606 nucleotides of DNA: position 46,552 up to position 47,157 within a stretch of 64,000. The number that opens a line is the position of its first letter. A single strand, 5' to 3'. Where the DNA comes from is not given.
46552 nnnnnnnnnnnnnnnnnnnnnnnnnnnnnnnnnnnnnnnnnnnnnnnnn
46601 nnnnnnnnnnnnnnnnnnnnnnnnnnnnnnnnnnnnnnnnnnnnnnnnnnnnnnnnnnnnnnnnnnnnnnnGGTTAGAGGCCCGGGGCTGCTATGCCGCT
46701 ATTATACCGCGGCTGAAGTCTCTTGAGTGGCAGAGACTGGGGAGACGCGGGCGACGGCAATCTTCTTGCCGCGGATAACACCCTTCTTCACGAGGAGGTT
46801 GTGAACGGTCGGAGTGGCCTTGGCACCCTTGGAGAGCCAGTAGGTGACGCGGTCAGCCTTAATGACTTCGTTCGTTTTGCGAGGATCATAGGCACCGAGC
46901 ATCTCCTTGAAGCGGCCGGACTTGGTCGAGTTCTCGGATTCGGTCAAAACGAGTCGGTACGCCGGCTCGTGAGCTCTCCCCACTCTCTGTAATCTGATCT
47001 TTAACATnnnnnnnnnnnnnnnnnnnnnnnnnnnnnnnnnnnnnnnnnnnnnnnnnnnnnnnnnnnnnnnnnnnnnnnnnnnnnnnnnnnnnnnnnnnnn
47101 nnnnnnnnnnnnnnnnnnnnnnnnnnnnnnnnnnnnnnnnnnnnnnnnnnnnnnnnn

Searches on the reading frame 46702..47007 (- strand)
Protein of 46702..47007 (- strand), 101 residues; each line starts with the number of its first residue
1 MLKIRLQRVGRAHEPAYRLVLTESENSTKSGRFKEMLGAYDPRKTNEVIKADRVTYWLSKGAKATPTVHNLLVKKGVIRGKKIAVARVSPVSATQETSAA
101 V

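Call 7: find_related_loci(query=window:46702-47007:-, collection=genome_contigs, flank=3000)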
Query window:46702-47007:- (101 aa) in genome_contigs; peptide patterns used: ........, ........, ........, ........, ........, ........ (x = any residue, [..] = any of these).
599 stretches matched a pattern (row limit reached: there are more); 483 encode a relative of the query (tblastn E <= 1e-3); the best 80 are kept; 80 distinct loci.
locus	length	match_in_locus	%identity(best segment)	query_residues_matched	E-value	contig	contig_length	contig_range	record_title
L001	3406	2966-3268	81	1-101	3e-53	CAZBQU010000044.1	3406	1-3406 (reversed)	MAG TPA_asm: uncultured Candidatus Saccharibacteria bacterium isolate SRP286056_co1_286 genome assembly, contig: NODE_45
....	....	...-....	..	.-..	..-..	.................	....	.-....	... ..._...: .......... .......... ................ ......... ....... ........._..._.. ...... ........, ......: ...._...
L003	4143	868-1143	76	1-92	1e-44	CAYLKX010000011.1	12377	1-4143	MAG TPA_asm: uncultured Candidatus Saccharibacteria bacterium isolate SRP135725_co3_33 genome assembly, contig: NODE_571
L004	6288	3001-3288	64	1-99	2e-40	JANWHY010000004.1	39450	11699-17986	MAG: Candidatus Paceibacterota bacterium isolate CRAIB_MAG27 c_000000046498, whole genome shotgun sequence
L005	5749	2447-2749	63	1-101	1e-40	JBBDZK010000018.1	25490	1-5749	MAG: Parcubacteria group bacterium isolate LejiaD_47_23 Lejia_D_3137_length_25490_cov_13, whole genome shotgun sequence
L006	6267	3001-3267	72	1-89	2e-40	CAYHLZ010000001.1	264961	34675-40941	MAG TPA_asm: uncultured Candidatus Saccharibacteria bacterium isolate ERP119705_co13_60 genome assembly, contig: NODE_17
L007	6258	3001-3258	66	1-86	7e-39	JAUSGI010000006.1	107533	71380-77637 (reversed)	MAG: bacterium isolate E14_metabat.bin.111 E14_k141_552747, whole genome shotgun sequence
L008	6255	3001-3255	66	1-85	8e-39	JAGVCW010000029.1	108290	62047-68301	MAG: Candidatus Paceibacterota bacterium isolate WC_11 c_000000040084, whole genome shotgun sequence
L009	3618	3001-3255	69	1-85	9e-39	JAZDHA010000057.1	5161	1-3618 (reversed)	MAG: bacterium isolate MEGAHIT-group-0.294 k141_7963478, whole genome shotgun sequence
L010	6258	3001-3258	69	1-86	2e-38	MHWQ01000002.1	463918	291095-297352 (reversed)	MAG: Candidatus Zambryskibacteria bacterium RIFCSPLOWO2_02_FULL_51_21 rifcsplowo2_02_scaffold_12, whole genome shotgun s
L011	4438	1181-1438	67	1-86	4e-38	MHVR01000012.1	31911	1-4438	MAG: Candidatus Zambryskibacteria bacterium RIFCSPHIGHO2_02_FULL_43_14 rifcsphigho2_02_scaffold_2332, whole genome shotg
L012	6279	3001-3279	65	1-91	2e-37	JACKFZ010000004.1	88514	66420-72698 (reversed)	MAG: Candidatus Nomurabacteria bacterium isolate HK-STAS-PATE-18 HK-STAS-PATE-18_4, whole genome shotgun sequence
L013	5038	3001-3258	65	1-86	2e-37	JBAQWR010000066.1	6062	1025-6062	MAG: Minisyncoccia bacterium isolate MFD03282_ilm_asm_bin15 k127_33733, whole genome shotgun sequence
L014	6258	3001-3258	66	1-86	4e-37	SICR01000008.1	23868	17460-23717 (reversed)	MAG: Candidatus Zambryskibacteria bacterium isolate Baikal-deep-G210 BACOMB-C9925, whole genome shotgun sequence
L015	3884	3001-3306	62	1-100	7e-37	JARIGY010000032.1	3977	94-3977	MAG: Candidatus Taylorbacteria bacterium isolate CullarsAll.DT.32 k141_445699, whole genome shotgun sequence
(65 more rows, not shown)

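Call 12: find_homologous_proteins(query=window:46702-47007:-, max_evalue=1e-20)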
Query window:46702-47007:- (101 aa): 1358 proteins with E <= 1e-20 among 1484 candidates; the best 120 are listed.
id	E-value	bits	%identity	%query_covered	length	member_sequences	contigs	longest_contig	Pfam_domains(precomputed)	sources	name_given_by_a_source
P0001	2.2e-57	208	100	100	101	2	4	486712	PF00886.25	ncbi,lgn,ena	-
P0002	8.3e-47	175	82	100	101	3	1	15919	PF00886.25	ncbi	-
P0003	5.2e-41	156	83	71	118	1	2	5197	PF00886.25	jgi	jgi:small subunit ribosomal protein S16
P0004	4.7e-39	150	80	84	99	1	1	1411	PF00886.25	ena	-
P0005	7.4e-39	149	80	82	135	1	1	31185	PF00886.25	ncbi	-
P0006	2.4e-38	148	78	87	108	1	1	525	PF00886.25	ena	-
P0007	1.2e-37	145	78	85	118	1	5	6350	PF00886.25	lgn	-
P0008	1.9e-37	145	78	71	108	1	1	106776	PF00886.25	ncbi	-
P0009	3.2e-37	144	71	94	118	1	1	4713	PF00886.25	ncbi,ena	-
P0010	5.8e-37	143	76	71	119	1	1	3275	PF00886.25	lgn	-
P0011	7.8e-37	143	67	90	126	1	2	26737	PF00886.25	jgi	jgi:small subunit ribosomal protein S16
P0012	8.3e-37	143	73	98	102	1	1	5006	PF00886.25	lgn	-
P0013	8.4e-37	143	79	85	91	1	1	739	PF00886.25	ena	-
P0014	8.8e-37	143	69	98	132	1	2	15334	PF00886.25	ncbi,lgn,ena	-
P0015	1.6e-36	142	71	94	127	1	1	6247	PF00886.25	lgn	-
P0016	2.0e-36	141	66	100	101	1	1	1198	PF00886.25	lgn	-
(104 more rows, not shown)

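Call 14: find_encoding_contigs(protein=P0002, flank=3000, max_places=6)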
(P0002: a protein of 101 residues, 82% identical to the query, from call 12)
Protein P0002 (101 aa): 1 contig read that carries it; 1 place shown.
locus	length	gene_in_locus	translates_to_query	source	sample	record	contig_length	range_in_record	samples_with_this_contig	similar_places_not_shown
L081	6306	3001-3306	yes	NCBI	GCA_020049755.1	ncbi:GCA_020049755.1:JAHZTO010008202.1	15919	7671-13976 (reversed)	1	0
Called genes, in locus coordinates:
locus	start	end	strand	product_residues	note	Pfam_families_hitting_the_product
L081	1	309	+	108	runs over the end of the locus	-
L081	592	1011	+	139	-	-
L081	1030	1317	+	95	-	-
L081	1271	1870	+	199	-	PF00717:Peptidase_S24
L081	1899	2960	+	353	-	PF03462:PCRF, PF00472:RF-1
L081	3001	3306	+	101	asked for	PF00886:Ribosomal_S16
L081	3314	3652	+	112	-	PF13083:KH_KhpA-B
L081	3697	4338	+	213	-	PF01746:tRNA_m1G_MT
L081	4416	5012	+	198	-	-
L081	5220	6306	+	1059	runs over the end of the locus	PF04563:RNA_pol_Rpb2_1, PF04561:RNA_pol_Rpb2_2, PF04565:RNA_pol_Rpb2_3, PF10385:RNA_pol_Rpb2_45, PF00562:RNA_pol_Rpb2_6, PF04560:RNA_pol_Rpb2_7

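Call 15: find_encoding_contigs(protein=P0005, flank=3000, max_places=4)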
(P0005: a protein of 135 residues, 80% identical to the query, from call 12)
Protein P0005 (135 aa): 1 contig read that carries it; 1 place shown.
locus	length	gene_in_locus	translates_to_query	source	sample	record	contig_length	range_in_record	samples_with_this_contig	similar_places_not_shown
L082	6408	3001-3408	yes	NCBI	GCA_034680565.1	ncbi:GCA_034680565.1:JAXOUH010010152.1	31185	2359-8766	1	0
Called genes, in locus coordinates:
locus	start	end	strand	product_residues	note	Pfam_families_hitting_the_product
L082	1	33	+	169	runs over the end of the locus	PF00717:Peptidase_S24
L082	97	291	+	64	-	-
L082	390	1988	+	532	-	-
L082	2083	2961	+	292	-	PF03462:PCRF, PF00472:RF-1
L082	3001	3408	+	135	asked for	PF00886:Ribosomal_S16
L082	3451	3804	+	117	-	PF13083:KH_KhpA-B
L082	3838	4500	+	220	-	PF01746:tRNA_m1G_MT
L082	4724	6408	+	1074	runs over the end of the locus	PF04563:RNA_pol_Rpb2_1, PF04561:RNA_pol_Rpb2_2, PF04565:RNA_pol_Rpb2_3, PF10385:RNA_pol_Rpb2_45, PF00562:RNA_pol_Rpb2_6, PF04560:RNA_pol_Rpb2_7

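Call 20: find_encoding_contigs(protein=P0012, flank=3000, max_places=4)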
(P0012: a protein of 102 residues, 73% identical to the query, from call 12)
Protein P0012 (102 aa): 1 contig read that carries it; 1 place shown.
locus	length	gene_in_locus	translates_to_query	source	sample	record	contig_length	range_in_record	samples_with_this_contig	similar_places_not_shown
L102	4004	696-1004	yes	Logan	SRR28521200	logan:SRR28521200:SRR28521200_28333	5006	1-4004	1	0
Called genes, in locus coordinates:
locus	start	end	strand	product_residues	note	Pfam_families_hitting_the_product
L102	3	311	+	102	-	?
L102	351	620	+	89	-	-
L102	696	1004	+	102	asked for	PF00886:Ribosomal_S16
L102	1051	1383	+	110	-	PF13083:KH_KhpA-B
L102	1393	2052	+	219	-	PF01746:tRNA_m1G_MT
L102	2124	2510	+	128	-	PF12637:TSCPD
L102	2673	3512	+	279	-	PF01180:DHO_dh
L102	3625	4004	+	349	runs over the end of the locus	-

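Call 21: find_encoding_contigs(protein=P0003, flank=3000, max_places=4)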
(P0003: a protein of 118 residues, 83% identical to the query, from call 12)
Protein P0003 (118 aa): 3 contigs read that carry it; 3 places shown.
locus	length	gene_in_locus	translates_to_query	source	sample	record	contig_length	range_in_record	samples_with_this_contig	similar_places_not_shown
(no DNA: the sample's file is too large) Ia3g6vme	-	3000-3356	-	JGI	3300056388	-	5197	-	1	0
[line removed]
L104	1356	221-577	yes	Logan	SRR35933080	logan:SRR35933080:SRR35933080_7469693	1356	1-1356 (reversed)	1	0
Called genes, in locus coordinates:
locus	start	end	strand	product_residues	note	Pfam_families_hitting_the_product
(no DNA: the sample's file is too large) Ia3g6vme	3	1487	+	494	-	?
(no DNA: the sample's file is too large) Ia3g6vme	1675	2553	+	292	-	PF03462:PCRF, PF00472:RF-1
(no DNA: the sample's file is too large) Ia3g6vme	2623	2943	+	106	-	-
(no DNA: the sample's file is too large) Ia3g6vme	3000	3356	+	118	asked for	PF00886:Ribosomal_S16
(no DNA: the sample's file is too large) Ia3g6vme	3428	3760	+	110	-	PF13083:KH_KhpA-B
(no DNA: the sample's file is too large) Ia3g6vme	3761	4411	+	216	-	PF01746:tRNA_m1G_MT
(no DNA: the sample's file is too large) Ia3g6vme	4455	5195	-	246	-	?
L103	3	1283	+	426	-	?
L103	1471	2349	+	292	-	PF03462:PCRF, PF00472:RF-1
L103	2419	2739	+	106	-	-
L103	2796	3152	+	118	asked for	PF00886:Ribosomal_S16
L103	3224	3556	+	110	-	PF13083:KH_KhpA-B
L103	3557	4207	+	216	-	PF01746:tRNA_m1G_MT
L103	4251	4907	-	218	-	PF01180:DHO_dh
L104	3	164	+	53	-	?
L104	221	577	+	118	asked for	PF00886:Ribosomal_S16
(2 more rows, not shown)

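Call 22: find_encoding_contigs(protein=P0007, flank=3000, max_places=5)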
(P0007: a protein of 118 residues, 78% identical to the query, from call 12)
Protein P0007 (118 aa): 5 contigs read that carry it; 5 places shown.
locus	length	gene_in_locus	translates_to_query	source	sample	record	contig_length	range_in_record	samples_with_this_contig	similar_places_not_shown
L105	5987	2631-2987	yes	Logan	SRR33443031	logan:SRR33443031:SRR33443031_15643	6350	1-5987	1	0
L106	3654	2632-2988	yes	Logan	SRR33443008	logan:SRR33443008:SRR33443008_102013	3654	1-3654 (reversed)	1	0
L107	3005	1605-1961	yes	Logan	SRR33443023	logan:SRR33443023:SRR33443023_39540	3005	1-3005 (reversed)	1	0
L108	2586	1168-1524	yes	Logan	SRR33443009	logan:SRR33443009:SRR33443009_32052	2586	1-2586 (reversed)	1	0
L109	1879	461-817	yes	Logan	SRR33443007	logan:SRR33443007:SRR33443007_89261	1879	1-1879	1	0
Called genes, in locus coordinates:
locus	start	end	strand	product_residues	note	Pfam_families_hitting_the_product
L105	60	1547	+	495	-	-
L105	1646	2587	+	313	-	PF03462:PCRF, PF00472:RF-1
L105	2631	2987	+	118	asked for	PF00886:Ribosomal_S16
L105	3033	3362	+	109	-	PF13083:KH_KhpA-B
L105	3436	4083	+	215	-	PF01746:tRNA_m1G_MT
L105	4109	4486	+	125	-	PF12637:TSCPD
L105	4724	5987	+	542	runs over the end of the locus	?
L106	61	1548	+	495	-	-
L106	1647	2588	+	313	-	PF03462:PCRF, PF00472:RF-1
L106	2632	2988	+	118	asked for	PF00886:Ribosomal_S16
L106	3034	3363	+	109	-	PF13083:KH_KhpA-B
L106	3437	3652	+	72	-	?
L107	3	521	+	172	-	?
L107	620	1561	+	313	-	PF03462:PCRF, PF00472:RF-1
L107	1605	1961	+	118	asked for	PF00886:Ribosomal_S16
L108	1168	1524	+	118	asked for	PF00886:Ribosomal_S16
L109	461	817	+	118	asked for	PF00886:Ribosomal_S16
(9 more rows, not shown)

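Call 23: find_encoding_contigs(protein=P0001, flank=10000, max_places=4)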
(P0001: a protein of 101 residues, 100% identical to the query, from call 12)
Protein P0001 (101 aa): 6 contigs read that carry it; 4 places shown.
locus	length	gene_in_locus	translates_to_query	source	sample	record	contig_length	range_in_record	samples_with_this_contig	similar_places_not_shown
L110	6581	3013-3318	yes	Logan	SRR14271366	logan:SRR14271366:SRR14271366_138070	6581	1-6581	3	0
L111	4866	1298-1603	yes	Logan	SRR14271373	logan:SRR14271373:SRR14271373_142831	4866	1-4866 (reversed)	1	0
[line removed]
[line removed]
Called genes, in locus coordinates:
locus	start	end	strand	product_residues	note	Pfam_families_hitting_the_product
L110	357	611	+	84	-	-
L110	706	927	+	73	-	-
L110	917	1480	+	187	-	PF00717:Peptidase_S24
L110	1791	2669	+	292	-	PF03462:PCRF, PF00472:RF-1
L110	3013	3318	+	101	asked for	PF00886:Ribosomal_S16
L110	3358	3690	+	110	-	PF13083:KH_KhpA-B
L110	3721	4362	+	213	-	PF01746:tRNA_m1G_MT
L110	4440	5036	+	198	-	-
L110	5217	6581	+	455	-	?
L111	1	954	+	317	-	?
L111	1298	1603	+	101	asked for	PF00886:Ribosomal_S16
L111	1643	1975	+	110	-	PF13083:KH_KhpA-B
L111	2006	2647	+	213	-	PF01746:tRNA_m1G_MT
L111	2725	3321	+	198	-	-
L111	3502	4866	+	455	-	?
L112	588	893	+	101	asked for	PF00886:Ribosomal_S16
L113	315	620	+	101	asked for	PF00886:Ribosomal_S16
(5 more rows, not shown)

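Call 40: search_protein_families(library=pfam, proteins=[L103:2419-2739:+, L102:351-620:+, L102:3-311:+], max_evalue=0.01)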
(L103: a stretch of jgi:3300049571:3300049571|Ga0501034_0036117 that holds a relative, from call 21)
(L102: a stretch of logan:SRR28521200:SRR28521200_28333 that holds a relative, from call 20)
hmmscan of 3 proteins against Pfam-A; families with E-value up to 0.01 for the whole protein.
L103:2419-2739:+ (106 aa): 0 families

L102:351-620:+ (89 aa): 0 families

L102:3-311:+ (102 aa): 1 family
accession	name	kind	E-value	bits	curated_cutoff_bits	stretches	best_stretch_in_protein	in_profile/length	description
PF00472.26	RF-1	-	1.4e-18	67.4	35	1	1-76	37-116/116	RF-1 domain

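Call 69: find_encoding_contigs(protein=P0004, flank=3000, max_places=3)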
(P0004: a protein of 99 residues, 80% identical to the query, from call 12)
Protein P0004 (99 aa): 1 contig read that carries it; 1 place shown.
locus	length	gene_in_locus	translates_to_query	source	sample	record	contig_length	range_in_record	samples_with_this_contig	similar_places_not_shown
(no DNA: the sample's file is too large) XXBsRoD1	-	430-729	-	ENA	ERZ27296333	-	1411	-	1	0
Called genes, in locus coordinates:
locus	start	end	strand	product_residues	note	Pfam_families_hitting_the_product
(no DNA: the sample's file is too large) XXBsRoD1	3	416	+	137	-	?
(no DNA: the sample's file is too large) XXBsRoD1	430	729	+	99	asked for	PF00886:Ribosomal_S16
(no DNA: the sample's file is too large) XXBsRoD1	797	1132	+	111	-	PF13083:KH_KhpA-B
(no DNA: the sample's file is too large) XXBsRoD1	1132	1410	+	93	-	?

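Call 70: find_encoding_contigs(protein=P0016, flank=3000, max_places=3)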
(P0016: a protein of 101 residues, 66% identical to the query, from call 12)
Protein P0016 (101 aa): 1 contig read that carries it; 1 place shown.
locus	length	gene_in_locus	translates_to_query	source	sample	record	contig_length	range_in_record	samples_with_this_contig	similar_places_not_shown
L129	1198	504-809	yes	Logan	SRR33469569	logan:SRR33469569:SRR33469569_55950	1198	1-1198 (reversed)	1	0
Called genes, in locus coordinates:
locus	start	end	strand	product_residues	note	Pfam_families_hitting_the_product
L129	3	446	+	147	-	?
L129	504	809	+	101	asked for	PF00886:Ribosomal_S16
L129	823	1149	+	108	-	PF13083:KH_KhpA-B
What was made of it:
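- Tried and rejected: Neighbourhoods of RpsP relatives gave 80 species genomes plus Logan, ENA and JGI contigs (calls 7, 12, 14, 15, 20-23, 69, 70).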

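Call 79: search_protein_families(library=pfam, proteins=[L103:2419-2739:+, L102:351-620:+], max_evalue=0.1)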
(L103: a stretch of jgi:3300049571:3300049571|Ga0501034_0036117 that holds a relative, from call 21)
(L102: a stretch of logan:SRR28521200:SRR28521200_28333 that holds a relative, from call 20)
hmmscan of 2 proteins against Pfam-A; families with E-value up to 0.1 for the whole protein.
L103:2419-2739:+ (106 aa): 0 families

L102:351-620:+ (89 aa): 0 families

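Call 80: search_protein_families(library=padloc, proteins=[L103:2419-2739:+, L102:351-620:+], max_evalue=0.1)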
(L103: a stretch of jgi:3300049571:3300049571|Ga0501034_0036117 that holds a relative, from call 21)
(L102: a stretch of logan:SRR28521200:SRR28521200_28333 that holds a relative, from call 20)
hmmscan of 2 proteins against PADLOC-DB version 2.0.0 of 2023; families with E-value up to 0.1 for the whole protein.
L103:2419-2739:+ (106 aa): 0 families

L102:351-620:+ (89 aa): 0 families
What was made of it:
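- Tried and rejected: Cargo proteins of the same spacer in relatives: no Pfam or PADLOC hits (calls 40, 79, 80).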
